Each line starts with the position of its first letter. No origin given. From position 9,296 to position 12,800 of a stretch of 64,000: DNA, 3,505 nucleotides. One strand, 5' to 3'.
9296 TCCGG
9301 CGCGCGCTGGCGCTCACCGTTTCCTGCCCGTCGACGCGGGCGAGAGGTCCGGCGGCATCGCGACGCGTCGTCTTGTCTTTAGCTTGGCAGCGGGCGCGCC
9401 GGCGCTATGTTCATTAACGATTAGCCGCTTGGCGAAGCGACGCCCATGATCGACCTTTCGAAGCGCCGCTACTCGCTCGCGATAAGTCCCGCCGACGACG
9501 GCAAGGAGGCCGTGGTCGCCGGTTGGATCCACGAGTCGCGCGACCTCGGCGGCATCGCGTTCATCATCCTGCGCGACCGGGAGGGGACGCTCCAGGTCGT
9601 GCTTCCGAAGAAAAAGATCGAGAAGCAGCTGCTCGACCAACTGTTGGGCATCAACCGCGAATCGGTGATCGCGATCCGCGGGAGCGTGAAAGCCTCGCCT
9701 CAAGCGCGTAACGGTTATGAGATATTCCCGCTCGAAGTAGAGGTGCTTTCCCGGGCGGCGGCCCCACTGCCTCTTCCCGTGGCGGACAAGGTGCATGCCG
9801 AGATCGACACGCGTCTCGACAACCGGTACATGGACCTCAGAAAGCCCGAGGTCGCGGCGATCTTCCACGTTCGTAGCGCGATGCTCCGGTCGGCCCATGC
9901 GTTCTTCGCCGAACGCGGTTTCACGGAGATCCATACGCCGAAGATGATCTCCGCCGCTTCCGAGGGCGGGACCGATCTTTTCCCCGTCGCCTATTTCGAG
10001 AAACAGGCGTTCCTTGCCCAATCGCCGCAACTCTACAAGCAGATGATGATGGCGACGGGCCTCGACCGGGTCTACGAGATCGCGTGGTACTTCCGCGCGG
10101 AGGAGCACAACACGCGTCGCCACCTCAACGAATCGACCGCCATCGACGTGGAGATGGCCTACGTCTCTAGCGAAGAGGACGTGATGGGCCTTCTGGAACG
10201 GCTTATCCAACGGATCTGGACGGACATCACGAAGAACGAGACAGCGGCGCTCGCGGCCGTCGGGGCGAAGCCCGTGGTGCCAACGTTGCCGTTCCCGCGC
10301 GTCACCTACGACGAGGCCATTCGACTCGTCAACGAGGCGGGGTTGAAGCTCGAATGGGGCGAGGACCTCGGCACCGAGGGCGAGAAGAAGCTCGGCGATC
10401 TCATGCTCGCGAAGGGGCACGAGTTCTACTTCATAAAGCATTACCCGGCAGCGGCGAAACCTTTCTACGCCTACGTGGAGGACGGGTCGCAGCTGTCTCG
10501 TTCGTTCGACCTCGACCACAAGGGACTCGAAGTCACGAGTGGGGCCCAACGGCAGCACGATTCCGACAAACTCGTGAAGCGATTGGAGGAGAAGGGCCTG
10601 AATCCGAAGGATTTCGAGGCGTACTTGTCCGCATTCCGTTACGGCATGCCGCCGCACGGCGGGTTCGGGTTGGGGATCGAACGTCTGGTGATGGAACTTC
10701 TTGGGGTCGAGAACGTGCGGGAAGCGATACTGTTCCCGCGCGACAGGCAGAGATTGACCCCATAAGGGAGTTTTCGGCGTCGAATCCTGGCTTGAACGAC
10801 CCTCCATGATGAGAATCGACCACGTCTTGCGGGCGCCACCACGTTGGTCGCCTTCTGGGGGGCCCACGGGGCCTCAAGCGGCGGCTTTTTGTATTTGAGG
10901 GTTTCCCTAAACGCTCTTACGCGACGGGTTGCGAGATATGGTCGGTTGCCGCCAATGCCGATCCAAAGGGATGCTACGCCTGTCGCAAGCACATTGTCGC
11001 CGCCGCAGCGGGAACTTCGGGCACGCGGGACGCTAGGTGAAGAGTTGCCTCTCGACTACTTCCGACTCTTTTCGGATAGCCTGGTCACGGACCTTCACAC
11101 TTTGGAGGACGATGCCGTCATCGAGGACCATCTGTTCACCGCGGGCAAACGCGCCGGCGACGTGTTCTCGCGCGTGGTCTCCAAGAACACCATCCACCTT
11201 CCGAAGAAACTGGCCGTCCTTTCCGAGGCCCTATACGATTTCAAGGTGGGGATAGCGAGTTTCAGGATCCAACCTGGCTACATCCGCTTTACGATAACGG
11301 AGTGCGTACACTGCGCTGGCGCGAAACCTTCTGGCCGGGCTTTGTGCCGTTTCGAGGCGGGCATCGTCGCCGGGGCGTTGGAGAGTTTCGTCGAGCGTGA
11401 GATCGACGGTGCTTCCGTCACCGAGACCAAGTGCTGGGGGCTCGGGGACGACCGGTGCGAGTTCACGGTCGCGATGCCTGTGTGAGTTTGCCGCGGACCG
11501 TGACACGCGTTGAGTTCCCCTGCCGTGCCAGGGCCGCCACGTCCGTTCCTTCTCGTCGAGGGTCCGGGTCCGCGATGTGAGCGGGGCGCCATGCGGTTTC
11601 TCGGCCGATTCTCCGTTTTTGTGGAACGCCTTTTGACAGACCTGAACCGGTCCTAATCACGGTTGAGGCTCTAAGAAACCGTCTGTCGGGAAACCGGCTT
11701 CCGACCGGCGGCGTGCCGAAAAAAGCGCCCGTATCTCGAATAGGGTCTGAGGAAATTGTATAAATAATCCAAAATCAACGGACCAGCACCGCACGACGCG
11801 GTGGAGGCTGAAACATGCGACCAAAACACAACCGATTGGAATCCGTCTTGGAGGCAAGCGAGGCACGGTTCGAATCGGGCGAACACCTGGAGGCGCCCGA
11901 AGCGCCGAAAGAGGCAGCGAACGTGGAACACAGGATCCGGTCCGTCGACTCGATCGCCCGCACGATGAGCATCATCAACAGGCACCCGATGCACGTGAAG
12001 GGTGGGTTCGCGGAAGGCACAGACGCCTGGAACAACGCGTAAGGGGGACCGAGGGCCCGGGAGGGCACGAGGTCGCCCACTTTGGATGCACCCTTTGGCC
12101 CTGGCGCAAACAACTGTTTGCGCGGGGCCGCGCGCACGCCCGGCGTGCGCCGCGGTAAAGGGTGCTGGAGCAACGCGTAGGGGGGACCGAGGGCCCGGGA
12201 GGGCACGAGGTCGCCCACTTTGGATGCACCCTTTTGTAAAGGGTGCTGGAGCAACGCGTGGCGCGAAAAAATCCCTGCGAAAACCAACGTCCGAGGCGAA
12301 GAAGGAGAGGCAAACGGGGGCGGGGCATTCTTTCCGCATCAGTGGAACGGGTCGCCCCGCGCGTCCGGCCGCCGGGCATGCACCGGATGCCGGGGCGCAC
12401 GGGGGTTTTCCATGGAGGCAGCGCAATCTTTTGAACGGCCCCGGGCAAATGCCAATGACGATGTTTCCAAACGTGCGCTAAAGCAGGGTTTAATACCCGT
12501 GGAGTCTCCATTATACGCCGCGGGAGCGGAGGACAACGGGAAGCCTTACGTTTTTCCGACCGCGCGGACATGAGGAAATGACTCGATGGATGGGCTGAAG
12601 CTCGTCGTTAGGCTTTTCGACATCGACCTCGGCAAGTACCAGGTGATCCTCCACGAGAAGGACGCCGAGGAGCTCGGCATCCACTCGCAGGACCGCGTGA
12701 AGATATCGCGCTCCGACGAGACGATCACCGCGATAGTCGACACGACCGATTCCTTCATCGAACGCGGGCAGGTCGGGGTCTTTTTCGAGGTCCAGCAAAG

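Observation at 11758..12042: Possible promoter-driven small ORF whose 3' end is part of the duplicated element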

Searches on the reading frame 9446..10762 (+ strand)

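Call 10: search_protein_families(library=pfam, proteins=[window:9446-10762:+], max_evalue=0.1)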
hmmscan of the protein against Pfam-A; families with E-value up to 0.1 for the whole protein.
window:9446-10762:+ (439 aa): 3 families
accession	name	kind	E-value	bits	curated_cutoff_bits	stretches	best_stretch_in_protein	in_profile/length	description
PF00152.25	tRNA-synt_2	-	7.9e-90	301.5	25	1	121-433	3-307/308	tRNA synthetases class II (D, K and N)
PF01336.31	tRNA_anti-codon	-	8.3e-15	54.9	27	1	23-101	2-75/75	OB-fold nucleic acid binding domain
PF01409.25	tRNA-synt_2d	-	0.03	14.2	19.8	0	406-426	214-234/246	tRNA synthetases class II core domain (F)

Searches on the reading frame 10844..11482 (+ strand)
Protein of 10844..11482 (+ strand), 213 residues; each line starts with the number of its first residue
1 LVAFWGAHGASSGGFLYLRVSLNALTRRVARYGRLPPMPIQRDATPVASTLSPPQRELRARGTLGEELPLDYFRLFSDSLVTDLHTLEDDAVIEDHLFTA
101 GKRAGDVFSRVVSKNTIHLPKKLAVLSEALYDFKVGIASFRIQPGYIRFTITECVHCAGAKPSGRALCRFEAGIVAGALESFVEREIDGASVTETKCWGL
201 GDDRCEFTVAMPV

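Call 10: search_protein_families(library=pfam, proteins=[window:10844-11482:+], max_evalue=0.1)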
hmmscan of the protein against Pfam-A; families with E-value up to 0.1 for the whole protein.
window:10844-11482:+ (213 aa): 1 family
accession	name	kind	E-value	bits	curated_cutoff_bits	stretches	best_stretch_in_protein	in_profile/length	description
PF02830.23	V4R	-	7.3e-16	58.4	31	1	148-209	2-60/62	V4R domain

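Call 11: search_protein_families(library=ncbifam, proteins=[window:10844-11482:+], max_evalue=0.1)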
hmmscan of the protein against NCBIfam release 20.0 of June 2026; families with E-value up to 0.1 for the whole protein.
window:10844-11482:+ (213 aa): 1 family
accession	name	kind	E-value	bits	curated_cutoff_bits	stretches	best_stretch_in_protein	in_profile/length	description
NF053755.1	MsvR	equivalog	3e-10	40.2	220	1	98-209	131-236/236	transcriptional factor MsvR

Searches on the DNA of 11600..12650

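Call 39: search_rna_families(source=window, start=11600, end=12650, threshold=evalue, max_evalue=10, show_alignments=3)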
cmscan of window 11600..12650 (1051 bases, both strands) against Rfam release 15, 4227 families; matches with E-value up to 10: 4.
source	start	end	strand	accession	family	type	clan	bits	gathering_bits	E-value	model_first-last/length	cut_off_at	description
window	12095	12221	+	RF02809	RsmW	Gene; sRNA;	CL00106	20.1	52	0.69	1-124/124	no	RsmW RNA family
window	11828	11882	+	RF01944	mir-2518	Gene; miRNA;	-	15.6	61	6.2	1-67/67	no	mir-2518 microRNA precursor family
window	11773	11875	+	RF02220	ZNRD1-AS1_3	Gene; lncRNA;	-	15.2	60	1.8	1-104/104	no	ZNRD1 antisense RNA 1 conserved region 3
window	12059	12109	+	RF02040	HOTTIP_1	Gene; lncRNA;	-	12.8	50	7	1-57/57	no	HOXA transcript at the distal tip, conserved region 1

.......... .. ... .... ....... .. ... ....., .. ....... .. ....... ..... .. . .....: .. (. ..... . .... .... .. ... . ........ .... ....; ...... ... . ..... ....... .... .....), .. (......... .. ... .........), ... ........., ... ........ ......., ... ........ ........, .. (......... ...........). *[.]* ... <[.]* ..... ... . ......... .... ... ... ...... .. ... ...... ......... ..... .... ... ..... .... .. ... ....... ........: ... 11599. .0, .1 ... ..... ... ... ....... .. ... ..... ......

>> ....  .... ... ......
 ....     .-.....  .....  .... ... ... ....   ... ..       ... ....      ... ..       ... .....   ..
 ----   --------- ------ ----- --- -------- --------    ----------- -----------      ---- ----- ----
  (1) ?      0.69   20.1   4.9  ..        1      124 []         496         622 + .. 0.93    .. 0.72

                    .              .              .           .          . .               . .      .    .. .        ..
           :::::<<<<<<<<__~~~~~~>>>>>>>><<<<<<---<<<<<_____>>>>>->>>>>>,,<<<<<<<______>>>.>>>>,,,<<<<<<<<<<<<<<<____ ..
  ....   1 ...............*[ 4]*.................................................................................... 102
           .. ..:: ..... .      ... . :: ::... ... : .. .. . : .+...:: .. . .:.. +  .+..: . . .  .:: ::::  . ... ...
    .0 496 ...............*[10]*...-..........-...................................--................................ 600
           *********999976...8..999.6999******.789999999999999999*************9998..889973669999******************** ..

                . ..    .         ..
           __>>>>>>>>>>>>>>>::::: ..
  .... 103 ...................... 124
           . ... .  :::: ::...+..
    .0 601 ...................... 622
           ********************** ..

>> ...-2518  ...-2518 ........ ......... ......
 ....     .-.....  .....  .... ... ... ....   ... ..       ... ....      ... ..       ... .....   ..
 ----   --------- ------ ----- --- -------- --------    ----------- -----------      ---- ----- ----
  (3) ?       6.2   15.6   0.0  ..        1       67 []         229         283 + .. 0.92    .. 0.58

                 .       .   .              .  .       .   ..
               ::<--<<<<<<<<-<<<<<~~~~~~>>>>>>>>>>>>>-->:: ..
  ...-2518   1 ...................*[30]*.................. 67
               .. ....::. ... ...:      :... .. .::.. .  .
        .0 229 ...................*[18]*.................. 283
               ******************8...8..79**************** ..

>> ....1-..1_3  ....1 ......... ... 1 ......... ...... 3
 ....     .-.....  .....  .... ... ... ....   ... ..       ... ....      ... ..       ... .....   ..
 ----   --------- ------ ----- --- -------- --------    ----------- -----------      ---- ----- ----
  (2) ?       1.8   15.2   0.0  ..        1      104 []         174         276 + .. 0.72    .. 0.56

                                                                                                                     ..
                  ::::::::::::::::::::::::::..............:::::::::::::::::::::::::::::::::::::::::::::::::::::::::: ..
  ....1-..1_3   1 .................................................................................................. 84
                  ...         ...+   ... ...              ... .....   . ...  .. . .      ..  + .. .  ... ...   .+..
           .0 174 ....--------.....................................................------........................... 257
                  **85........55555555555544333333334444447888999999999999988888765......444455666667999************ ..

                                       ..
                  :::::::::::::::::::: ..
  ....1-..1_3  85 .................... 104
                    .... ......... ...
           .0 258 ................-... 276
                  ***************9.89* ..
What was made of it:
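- On Any Rfam RNA family (riboswitch, ribozyme, sRNA): The best sub-threshold hit in 11600-12650 was RsmW at 20 bits against a gathering score of 52 (call 39).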

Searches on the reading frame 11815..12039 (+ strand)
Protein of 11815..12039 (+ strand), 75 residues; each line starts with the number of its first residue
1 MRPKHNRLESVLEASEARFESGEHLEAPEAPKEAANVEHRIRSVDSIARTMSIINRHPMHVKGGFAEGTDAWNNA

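Call 10: search_protein_families(library=pfam, proteins=[window:11815-12039:+], max_evalue=0.1)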
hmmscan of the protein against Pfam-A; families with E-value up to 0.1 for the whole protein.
window:11815-12039:+ (75 aa): 0 families

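Call 11: search_protein_families(library=ncbifam, proteins=[window:11815-12039:+], max_evalue=0.1)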
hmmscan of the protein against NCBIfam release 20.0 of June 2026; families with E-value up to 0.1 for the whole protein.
window:11815-12039:+ (75 aa): 0 families

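Call 12: find_homologous_proteins(query=window:11815-12039:+, max_evalue=10)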
Query window:11815-12039:+ (75 aa): 2 proteins with E <= 10 among 2 candidates.
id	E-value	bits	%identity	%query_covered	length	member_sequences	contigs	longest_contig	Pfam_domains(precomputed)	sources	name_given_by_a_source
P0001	3.1e-42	159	100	100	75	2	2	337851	-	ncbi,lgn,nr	ncbi:MAG: hypothetical protein HY556_00635 [Euryarchaeota archaeon]|nr:hypothetical protein [Euryarc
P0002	2.7e-15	74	57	100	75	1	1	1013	-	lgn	-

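Call 14: find_encoding_contigs(protein=P0002, flank=10000)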
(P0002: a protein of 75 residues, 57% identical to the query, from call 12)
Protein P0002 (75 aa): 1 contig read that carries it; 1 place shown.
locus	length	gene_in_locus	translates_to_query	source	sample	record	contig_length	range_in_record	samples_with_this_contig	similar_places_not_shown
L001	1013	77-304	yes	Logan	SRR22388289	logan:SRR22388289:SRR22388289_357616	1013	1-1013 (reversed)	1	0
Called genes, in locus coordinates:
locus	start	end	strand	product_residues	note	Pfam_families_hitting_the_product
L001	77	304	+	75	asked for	-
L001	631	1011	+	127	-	?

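Call 15: find_encoding_contigs(protein=P0001, flank=3000)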
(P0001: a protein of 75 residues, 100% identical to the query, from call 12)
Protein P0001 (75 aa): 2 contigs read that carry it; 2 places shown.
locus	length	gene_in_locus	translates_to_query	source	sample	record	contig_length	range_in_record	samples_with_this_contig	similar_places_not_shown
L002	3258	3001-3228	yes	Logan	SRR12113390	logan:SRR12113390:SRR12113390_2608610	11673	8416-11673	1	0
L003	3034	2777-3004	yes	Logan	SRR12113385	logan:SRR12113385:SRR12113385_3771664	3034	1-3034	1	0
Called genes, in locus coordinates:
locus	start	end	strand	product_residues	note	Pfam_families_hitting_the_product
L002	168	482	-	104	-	-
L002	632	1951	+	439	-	PF01336:tRNA_anti-codon, PF00152:tRNA-synt_2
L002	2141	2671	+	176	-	PF02830:V4R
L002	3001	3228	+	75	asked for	-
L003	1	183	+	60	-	?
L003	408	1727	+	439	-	PF01336:tRNA_anti-codon, PF00152:tRNA-synt_2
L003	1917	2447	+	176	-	PF02830:V4R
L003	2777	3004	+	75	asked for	-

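Call 22: find_related_loci(query=A1, collection=genome_contigs, flank=3000)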
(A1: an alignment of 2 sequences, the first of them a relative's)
Query A1 (75 aa) in genome_contigs; peptide patterns used: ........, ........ (x = any residue, [..] = any of these).
14 stretches matched a pattern, but none encodes a relative of the query by tblastn (E <= 1e-3).

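Call 23: find_related_loci(query=A1, collection=metagenome_contigs, flank=3000)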
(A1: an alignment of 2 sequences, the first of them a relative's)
Query A1 (75 aa) in metagenome_contigs; peptide patterns used: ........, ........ (x = any residue, [..] = any of these).
116 stretches matched a pattern, but none encodes a relative of the query by tblastn (E <= 1e-3).

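Call 28: search_protein_representatives(alignment_id=A1)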
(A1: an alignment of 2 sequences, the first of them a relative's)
Query: 2 sequences, 75 profile positions. Proteins with E-value up to 0.001 (for the whole library): 2; up to 1e-10: 1; up to 1e-30: 1. The best 2 are listed.
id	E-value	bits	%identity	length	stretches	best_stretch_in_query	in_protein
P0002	1.3e-43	163.2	-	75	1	1-75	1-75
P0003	1.4e-04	38.1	-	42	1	40-69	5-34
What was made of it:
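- Tried and rejected: The exhaustive HMMER search of 1.8 billion proteins added only P0003 (call 28).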

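Call 30: find_encoding_contigs(protein=P0003, flank=10000)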
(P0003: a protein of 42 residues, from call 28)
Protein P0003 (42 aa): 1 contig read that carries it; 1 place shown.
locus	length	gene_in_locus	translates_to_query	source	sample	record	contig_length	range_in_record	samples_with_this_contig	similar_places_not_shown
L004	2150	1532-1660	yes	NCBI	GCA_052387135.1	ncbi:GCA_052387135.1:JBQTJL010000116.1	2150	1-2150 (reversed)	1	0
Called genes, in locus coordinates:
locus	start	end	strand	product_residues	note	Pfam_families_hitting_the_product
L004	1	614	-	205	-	?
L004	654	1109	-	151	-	-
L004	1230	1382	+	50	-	-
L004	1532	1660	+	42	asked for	-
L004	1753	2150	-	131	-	PF07831:PYNP_C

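Call 38: find_homologous_proteins(query=A4, max_evalue=10)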
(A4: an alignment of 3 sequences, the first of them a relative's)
Query A4 (3 sequences) (75 aa, profile of the alignment): 3 proteins with E <= 10 among 6 candidates.
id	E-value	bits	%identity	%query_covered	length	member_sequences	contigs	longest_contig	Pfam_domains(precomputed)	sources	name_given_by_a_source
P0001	4.7e-40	154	100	100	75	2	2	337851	-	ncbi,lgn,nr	ncbi:MAG: hypothetical protein HY556_00635 [Euryarchaeota archaeon]|nr:hypothetical protein [Euryarc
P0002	7.0e-40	153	57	100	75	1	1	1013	-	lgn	-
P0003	2.4e-14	71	57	37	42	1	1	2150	-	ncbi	ncbi:MAG: hypothetical protein ACT4PT_03910 [Methanobacteriota archaeon]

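Call 64: search_solved_structures(query=A4, max_evalue=10)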
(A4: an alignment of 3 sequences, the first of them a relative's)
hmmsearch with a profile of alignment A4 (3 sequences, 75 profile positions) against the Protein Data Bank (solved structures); distinct sequences matched with E-value up to 10: 1.
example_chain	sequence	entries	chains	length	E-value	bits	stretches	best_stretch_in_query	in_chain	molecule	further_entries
7l7b_F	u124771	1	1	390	0.81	13.4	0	26-49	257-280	RNA polymerase sigma factor SigA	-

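Call 73: predict_structure(alignment_id=A4)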
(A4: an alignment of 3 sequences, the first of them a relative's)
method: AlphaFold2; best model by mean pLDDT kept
length: 75 residues; sequences in the alignment: 3
mean_pLDDT: 60.9   pTM: 0.24
mean pLDDT of the five models: 60.9, 59.6, 58.8, 57.4, 57.0
residues with pLDDT >= 90: 0; 70-90: 16; 50-70: 49; < 50: 10
segments of 3 or more residues with pLDDT < 50: 63-65, 72-75
pLDDT, mean of each block of 10 residues (from residue 1): 60 64 55 57 76 69 51 47
secondary structure, 60 per line:
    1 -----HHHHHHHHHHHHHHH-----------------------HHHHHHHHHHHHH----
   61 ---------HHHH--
elements in order: H6-20 H44-56 H70-73
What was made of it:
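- Tried and rejected: Only the helix at residues 44-56 is moderately confident, so no fold search was run (call 73).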

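Call 78: search_protein_families(library=phrogs, proteins=[window:11815-12039:+, P0003], max_evalue=0.1)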
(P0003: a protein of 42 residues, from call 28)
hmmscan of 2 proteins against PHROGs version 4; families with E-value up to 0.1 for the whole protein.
window:11815-12039:+ (75 aa): 0 families

P0003 (42 aa): 0 families

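Call 79: search_protein_families(library=pfam, proteins=[P0003], max_evalue=1)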
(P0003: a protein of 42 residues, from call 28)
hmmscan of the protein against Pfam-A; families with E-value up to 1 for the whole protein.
P0003 (42 aa): 0 families
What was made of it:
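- Closest known: Uncharacterised archaeal small proteins. Different: It has no match in Pfam, NCBIfam or PDB, and only a marginal PHROGs hit for one member (calls 10, 11, 64, 78, 79).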

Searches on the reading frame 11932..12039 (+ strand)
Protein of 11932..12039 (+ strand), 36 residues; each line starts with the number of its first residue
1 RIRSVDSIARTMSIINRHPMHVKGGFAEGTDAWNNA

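Call 34: find_related_loci(query=A3, collection=genome_contigs, flank=4000)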
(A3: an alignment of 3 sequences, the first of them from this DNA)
Query A3 (36 aa) in genome_contigs; peptide patterns used: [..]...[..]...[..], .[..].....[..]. (x = any residue, [..] = any of these).
11 stretches matched a pattern; 1 encode a relative of the query (tblastn E <= 1e-3); 1 distinct loci.
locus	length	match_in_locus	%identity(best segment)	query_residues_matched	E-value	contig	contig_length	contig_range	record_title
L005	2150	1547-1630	57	2-29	1e-10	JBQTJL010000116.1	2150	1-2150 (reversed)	MAG: Methanobacteriota archaeon isolate SAR81 c_000000455432, whole genome shotgun sequence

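Call 35: find_related_loci(query=A3, collection=metagenome_contigs, flank=4000)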
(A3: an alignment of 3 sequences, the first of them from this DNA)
Query A3 (36 aa) in metagenome_contigs; peptide patterns used: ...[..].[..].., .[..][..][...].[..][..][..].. (x = any residue, [..] = any of these).
174 stretches matched a pattern, but none encodes a relative of the query by tblastn (E <= 1e-3).
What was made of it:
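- Tried and rejected: Two scans each of the genome and metagenome contig collections returned only the already known SAR81 contig (calls 22, 23, 34, 35).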

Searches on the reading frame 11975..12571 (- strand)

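Call 10: search_protein_families(library=pfam, proteins=[window:11975-12571:-], max_evalue=0.1)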
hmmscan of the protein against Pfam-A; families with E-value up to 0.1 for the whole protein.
window:11975-12571:- (198 aa): 1 family
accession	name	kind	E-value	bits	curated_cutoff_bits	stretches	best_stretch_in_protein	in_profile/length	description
PF24331.1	Phage_zn_bind_7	-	0.055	13.8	27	0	115-124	8-17/28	Mycobacterial phage zinc binding domain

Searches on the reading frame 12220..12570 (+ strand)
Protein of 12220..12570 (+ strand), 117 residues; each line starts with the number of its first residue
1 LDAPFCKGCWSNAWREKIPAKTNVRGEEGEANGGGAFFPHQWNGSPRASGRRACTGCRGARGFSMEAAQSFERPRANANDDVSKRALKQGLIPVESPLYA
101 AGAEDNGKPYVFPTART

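Call 10: search_protein_families(library=pfam, proteins=[window:12220-12570:+], max_evalue=0.1)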
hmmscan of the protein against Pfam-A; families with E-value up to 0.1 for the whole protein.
window:12220-12570:+ (117 aa): 0 families

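Call 11: search_protein_families(library=ncbifam, proteins=[window:12220-12570:+], max_evalue=0.1)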
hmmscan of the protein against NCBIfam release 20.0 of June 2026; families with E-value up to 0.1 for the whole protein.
window:12220-12570:+ (117 aa): 0 families
